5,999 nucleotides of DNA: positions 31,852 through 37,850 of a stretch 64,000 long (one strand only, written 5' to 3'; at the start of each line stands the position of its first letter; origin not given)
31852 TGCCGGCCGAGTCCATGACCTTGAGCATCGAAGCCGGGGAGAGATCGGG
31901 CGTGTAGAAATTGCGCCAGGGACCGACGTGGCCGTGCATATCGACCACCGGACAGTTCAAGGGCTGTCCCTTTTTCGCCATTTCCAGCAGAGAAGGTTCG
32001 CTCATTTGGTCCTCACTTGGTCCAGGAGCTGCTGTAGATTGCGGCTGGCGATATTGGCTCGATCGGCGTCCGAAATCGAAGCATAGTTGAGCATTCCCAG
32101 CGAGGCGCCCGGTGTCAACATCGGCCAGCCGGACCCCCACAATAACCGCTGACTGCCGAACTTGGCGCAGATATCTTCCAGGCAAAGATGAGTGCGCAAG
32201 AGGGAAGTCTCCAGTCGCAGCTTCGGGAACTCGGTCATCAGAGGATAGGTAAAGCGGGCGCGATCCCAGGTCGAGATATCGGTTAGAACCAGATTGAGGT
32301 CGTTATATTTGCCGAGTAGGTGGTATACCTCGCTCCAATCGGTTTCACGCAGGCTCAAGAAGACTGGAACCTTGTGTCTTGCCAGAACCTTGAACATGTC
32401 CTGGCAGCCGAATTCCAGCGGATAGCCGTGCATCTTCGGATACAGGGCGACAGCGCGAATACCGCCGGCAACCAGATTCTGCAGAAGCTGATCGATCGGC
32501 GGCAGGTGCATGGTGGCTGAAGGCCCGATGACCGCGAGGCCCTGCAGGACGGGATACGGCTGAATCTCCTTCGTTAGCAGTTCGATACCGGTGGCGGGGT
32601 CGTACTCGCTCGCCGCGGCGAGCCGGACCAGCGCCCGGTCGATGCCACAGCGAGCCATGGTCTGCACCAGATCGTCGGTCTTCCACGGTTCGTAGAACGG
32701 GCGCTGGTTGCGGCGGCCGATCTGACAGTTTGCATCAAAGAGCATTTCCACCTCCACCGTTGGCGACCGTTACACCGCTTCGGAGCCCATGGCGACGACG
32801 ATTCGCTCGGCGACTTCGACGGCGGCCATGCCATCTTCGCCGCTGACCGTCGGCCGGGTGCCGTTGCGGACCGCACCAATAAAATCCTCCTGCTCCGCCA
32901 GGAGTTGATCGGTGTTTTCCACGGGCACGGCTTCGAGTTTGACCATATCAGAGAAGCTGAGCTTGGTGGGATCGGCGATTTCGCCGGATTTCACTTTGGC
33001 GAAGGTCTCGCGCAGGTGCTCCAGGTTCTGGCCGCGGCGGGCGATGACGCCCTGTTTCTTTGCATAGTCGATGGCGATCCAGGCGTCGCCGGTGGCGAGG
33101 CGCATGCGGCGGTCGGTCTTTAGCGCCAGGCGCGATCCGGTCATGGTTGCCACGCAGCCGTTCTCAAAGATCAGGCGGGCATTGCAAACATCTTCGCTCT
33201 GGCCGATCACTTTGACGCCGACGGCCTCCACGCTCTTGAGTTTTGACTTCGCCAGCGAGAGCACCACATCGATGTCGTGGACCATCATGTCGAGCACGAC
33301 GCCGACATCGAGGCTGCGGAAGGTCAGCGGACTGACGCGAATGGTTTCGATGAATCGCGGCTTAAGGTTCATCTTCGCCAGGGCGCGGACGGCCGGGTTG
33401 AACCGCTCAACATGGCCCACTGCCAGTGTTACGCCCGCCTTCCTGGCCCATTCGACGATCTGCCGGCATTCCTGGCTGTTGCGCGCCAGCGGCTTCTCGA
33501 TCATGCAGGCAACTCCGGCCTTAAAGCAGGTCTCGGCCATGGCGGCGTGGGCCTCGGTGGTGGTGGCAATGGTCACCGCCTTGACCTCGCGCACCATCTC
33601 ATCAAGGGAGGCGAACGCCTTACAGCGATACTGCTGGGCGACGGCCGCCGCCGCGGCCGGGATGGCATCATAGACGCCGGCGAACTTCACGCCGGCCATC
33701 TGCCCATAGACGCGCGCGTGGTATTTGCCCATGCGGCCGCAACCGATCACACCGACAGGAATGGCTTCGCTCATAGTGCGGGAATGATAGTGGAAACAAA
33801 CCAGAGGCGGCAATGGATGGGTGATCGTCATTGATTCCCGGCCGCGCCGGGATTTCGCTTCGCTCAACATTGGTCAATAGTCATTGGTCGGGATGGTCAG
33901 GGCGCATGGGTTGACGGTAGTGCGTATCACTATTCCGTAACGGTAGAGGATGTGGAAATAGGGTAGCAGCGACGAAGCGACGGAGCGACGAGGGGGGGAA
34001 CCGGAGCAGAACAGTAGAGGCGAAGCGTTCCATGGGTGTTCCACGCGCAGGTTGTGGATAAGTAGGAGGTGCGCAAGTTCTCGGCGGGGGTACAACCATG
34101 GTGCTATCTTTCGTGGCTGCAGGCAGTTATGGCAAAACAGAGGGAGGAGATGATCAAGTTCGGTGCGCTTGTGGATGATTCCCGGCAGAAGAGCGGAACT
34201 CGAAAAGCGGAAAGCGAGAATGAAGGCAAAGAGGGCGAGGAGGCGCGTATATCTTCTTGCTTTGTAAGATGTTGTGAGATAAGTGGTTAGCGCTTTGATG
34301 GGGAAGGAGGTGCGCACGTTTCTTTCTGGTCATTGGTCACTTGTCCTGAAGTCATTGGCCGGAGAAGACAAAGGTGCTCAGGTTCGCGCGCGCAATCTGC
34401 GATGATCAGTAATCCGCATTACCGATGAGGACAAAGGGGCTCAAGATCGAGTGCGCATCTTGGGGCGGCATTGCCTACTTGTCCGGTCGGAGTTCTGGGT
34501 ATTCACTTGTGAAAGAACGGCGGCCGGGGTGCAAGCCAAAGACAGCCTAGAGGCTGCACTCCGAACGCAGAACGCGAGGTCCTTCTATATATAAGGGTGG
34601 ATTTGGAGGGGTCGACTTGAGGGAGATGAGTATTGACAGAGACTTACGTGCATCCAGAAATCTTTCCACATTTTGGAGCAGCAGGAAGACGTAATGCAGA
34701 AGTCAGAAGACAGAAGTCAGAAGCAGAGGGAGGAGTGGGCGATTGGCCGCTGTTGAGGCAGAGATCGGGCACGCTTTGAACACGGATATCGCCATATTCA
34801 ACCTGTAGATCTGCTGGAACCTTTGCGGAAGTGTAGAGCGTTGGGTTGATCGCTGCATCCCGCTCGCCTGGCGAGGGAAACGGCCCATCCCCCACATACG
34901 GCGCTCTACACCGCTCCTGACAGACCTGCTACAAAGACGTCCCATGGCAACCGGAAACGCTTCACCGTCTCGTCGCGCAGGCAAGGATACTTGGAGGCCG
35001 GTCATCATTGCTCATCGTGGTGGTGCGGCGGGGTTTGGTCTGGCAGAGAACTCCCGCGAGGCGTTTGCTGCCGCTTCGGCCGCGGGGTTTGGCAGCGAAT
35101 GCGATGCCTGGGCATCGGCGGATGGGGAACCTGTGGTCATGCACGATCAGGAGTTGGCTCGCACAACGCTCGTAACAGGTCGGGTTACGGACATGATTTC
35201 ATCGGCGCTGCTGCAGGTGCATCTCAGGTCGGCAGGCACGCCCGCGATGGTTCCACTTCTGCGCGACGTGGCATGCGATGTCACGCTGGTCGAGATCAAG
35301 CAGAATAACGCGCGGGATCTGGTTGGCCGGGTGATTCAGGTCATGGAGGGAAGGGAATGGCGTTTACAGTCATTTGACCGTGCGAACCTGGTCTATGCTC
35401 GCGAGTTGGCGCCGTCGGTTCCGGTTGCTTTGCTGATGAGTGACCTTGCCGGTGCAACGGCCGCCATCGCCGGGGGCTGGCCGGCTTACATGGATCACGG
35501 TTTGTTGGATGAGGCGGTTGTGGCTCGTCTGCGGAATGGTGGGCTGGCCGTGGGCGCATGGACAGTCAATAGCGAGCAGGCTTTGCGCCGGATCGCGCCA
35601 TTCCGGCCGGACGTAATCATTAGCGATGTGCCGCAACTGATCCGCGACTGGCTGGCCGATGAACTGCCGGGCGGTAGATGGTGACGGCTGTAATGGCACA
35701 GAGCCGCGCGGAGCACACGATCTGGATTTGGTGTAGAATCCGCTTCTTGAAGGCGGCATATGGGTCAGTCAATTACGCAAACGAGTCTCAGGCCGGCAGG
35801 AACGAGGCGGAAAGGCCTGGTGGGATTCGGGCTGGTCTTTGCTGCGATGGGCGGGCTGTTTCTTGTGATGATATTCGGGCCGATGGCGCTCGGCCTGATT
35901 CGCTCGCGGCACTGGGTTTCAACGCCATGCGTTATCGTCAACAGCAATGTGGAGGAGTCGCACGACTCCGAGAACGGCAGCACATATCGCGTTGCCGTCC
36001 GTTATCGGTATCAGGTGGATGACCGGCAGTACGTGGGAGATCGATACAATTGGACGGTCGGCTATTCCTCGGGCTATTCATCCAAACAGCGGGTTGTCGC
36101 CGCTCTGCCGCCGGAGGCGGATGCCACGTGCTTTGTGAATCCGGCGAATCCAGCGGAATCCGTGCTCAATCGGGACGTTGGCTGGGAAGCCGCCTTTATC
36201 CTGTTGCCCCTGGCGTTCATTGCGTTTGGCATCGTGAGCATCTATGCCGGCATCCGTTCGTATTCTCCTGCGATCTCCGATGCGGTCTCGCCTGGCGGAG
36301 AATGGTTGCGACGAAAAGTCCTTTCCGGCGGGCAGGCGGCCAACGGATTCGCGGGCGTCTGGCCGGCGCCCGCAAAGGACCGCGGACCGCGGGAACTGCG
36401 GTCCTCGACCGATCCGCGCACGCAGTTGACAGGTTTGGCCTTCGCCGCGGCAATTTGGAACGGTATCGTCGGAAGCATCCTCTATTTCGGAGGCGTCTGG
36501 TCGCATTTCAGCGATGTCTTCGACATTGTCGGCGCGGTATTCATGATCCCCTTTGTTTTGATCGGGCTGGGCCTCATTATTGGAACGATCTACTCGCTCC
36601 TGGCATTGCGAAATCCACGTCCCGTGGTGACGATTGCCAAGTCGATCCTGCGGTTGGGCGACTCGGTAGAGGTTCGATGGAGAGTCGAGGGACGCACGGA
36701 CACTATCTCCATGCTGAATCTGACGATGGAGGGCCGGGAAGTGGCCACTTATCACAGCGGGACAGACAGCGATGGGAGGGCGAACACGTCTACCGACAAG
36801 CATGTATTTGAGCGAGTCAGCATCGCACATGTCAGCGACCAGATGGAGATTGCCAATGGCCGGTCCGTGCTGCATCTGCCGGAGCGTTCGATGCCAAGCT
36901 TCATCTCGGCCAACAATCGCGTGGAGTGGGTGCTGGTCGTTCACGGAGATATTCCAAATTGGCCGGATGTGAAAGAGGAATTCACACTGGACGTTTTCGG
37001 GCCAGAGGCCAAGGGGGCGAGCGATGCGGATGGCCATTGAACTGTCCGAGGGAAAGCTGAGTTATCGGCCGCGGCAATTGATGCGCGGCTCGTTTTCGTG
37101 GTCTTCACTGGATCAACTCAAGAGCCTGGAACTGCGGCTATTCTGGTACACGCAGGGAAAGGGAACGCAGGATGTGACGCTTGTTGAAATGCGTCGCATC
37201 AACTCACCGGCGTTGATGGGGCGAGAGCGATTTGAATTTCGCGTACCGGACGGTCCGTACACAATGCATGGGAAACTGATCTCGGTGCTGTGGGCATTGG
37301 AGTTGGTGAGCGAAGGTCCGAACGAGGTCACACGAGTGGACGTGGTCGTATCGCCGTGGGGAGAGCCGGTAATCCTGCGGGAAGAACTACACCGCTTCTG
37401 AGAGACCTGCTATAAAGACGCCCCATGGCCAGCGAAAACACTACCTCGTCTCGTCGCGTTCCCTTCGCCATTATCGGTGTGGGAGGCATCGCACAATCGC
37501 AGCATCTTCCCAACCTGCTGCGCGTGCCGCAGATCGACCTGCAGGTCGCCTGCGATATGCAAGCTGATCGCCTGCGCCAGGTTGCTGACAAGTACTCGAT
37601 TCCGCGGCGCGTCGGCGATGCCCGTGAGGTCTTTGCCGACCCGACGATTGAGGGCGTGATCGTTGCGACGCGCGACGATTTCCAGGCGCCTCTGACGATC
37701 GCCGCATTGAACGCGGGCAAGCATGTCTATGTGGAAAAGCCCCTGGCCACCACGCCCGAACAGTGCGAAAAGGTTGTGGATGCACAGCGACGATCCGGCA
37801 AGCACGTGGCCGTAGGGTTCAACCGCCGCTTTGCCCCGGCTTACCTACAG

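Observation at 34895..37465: Two different genes share a conserved ~70-nt module containing their start codon and first 12 codons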

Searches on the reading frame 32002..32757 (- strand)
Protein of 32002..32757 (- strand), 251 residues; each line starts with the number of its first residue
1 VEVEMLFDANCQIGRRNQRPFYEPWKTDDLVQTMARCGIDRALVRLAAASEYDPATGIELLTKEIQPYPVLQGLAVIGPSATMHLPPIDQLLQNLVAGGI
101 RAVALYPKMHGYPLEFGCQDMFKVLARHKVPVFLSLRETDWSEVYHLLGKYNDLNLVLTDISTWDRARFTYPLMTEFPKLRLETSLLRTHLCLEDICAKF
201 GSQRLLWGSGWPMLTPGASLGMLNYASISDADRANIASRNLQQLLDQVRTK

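Call 10: search_protein_families(library=pfam, proteins=[window:32002-32757:-], max_evalue=0.01)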
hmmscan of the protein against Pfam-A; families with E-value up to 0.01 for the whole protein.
window:32002-32757:- (251 aa): 1 family
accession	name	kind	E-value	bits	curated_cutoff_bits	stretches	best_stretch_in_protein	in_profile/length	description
PF04909.20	Amidohydro_2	-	5.9e-11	43.1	26.4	1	87-240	94-282/289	Amidohydrolase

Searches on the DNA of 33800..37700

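Call 8: search_rna_families(source=window, start=33800, end=37700, threshold=evalue, max_evalue=5)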
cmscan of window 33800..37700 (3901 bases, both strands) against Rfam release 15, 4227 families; matches with E-value up to 5: 0.
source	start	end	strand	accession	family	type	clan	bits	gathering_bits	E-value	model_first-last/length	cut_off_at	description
